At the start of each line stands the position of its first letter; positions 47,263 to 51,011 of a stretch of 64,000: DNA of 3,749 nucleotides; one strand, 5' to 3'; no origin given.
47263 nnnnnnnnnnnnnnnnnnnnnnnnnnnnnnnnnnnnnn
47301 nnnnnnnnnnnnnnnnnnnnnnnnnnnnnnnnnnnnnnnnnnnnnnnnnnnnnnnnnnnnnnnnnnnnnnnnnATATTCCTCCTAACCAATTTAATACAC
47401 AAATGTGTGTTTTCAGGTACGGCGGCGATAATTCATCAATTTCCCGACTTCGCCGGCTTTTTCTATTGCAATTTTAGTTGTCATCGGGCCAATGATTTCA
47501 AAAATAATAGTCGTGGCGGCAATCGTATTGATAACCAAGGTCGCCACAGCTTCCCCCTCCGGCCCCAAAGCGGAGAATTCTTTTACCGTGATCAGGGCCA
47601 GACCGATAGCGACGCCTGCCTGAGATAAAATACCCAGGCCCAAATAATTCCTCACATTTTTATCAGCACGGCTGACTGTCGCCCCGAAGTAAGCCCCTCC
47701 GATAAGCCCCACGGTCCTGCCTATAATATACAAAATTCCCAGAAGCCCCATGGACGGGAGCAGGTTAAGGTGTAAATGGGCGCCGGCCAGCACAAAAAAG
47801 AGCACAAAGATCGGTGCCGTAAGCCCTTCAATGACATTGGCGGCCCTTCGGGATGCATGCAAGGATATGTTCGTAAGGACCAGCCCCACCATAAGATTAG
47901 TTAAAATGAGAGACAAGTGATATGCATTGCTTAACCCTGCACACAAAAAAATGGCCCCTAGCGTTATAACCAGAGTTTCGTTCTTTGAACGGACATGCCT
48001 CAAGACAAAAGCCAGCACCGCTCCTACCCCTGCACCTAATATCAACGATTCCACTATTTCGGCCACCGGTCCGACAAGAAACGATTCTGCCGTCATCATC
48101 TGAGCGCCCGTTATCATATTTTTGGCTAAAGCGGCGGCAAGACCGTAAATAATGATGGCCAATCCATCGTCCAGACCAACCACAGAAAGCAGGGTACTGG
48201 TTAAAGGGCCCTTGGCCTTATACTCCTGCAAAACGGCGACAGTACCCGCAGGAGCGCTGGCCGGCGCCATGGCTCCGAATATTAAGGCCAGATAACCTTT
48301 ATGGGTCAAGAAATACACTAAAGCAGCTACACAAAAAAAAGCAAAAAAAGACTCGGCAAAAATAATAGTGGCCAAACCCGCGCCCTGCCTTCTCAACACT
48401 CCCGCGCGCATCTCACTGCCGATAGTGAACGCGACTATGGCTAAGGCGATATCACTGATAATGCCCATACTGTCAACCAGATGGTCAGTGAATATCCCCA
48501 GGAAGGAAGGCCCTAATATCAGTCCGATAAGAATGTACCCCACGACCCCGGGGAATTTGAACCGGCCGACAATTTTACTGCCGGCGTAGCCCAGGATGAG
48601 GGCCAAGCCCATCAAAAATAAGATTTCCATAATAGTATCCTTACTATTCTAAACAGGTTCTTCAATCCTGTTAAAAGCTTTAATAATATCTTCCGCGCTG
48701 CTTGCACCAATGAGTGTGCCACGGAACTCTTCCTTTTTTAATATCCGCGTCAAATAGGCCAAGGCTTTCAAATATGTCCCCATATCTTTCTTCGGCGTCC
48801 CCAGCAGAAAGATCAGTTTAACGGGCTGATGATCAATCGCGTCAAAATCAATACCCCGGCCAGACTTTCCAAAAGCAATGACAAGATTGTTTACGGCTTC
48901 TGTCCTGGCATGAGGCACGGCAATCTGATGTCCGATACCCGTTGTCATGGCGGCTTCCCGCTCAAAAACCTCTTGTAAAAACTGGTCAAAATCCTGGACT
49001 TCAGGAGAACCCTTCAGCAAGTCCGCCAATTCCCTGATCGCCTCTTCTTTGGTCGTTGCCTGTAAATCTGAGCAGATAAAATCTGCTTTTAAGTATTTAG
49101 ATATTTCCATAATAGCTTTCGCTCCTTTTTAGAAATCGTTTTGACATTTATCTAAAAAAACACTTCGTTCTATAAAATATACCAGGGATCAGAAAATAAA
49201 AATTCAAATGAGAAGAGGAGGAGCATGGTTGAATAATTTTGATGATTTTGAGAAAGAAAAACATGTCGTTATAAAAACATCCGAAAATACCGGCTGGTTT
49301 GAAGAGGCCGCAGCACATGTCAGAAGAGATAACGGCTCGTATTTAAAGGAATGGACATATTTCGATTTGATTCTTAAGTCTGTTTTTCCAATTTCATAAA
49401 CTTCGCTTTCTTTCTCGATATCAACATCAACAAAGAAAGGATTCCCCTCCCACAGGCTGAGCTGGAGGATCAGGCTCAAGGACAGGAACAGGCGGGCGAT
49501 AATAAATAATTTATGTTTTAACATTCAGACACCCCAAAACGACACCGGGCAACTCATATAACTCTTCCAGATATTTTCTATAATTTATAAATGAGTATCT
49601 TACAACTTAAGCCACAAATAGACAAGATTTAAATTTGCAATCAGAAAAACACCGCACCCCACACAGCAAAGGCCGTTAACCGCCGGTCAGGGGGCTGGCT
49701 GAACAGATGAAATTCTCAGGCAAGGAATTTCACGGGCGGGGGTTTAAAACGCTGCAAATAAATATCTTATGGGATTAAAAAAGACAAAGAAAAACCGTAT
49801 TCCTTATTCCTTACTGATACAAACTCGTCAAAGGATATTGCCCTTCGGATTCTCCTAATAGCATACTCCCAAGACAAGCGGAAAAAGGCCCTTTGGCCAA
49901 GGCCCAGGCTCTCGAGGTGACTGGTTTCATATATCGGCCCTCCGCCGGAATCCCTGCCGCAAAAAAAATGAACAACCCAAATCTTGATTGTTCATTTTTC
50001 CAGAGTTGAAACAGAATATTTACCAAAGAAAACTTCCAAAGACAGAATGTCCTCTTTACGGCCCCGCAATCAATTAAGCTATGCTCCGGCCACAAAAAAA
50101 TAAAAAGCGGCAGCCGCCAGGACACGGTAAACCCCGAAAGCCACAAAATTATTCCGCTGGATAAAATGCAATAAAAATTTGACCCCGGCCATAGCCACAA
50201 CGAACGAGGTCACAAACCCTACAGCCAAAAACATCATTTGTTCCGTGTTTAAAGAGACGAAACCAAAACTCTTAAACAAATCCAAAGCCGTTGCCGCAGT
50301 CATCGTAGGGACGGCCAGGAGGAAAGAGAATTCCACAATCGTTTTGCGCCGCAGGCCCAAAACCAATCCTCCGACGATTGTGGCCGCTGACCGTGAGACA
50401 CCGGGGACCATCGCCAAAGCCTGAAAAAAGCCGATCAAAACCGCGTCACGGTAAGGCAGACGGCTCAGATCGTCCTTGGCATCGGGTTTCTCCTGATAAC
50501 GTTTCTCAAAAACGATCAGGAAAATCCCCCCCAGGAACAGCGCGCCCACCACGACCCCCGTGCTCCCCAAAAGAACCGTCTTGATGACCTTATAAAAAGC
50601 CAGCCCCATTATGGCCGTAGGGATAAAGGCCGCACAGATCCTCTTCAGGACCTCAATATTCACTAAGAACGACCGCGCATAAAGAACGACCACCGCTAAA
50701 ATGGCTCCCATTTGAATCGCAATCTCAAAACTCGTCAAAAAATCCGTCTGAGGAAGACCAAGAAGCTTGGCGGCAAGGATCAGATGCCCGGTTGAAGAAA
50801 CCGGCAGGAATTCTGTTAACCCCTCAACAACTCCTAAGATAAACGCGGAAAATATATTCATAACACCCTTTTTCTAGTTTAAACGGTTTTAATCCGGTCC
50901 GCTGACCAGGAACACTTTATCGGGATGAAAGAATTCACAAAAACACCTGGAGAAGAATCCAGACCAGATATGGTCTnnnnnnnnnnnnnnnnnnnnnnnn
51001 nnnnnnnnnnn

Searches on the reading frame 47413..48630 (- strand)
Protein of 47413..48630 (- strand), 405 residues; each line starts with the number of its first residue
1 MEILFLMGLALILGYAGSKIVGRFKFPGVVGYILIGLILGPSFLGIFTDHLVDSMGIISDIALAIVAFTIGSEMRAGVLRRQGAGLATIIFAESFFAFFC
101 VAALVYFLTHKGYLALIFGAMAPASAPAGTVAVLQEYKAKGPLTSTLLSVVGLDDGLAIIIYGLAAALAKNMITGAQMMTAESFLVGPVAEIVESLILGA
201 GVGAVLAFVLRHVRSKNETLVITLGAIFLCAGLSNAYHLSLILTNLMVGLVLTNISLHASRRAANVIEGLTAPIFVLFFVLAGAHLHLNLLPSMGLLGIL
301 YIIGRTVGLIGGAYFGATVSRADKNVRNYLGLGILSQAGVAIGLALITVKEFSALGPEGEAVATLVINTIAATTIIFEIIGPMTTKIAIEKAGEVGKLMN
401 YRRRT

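Call 4: search_protein_families(library=pfam, proteins=[window:47413-48630:-], max_evalue=0.01)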
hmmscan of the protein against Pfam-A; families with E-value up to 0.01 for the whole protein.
window:47413-48630:- (405 aa): 1 family
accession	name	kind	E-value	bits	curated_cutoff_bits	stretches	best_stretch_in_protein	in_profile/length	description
PF00999.27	Na_H_Exchanger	-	3.8e-29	102.1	26.2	1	11-386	4-370/375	Sodium/hydrogen exchanger, transmembrane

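Call 6: search_protein_families(library=ncbifam, proteins=[window:47413-48630:-], max_evalue=0.001)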
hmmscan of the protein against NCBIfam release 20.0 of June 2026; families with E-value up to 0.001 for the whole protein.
window:47413-48630:- (405 aa): 3 families
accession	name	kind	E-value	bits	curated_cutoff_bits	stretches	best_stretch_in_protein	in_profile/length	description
TIGR00932.1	2a37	subfamily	3.1e-10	40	238.3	1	18-286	8-274/275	monovalent cation:proton antiporter-2 (CPA2) family protein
NF003716.0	PRK05326.1-3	equivalog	3.1e-08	32.5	355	1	2-302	6-311/499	potassium/proton antiporter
TIGR00840.1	b_cpa1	equivalog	8.7e-05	21.1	251.25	1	115-253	134-273/559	sodium/hydrogen exchanger 3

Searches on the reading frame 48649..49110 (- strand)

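Call 28: search_protein_families(library=pfam, proteins=[window:48649-49110:-], max_evalue=0.001)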
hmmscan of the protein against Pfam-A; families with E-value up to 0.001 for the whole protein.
window:48649-49110:- (153 aa): 1 family
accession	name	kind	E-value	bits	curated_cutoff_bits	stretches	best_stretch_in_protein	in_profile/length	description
PF00359.27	PTS_EIIA_2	-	1.4e-37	129.3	27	1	6-147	2-142/144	Phosphoenolpyruvate-dependent sugar phosphotransferase system, EIIA 2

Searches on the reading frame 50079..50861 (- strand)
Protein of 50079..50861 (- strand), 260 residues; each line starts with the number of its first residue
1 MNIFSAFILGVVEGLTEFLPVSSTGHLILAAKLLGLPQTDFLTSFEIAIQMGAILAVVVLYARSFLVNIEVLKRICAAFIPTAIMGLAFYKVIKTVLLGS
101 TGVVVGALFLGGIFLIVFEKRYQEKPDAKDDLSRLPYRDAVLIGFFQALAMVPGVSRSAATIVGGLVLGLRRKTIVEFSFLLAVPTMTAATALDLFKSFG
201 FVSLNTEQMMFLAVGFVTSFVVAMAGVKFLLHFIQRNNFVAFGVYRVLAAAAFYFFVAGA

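Call 28: search_protein_families(library=pfam, proteins=[window:50079-50861:-], max_evalue=0.001)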
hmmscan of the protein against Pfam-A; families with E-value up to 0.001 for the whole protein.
window:50079-50861:- (260 aa): 1 family
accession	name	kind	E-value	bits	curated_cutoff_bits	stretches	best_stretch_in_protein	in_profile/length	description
PF02673.24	BacA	-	1.8e-71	241.3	33.4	1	6-251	1-256/257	Bacitracin resistance protein BacA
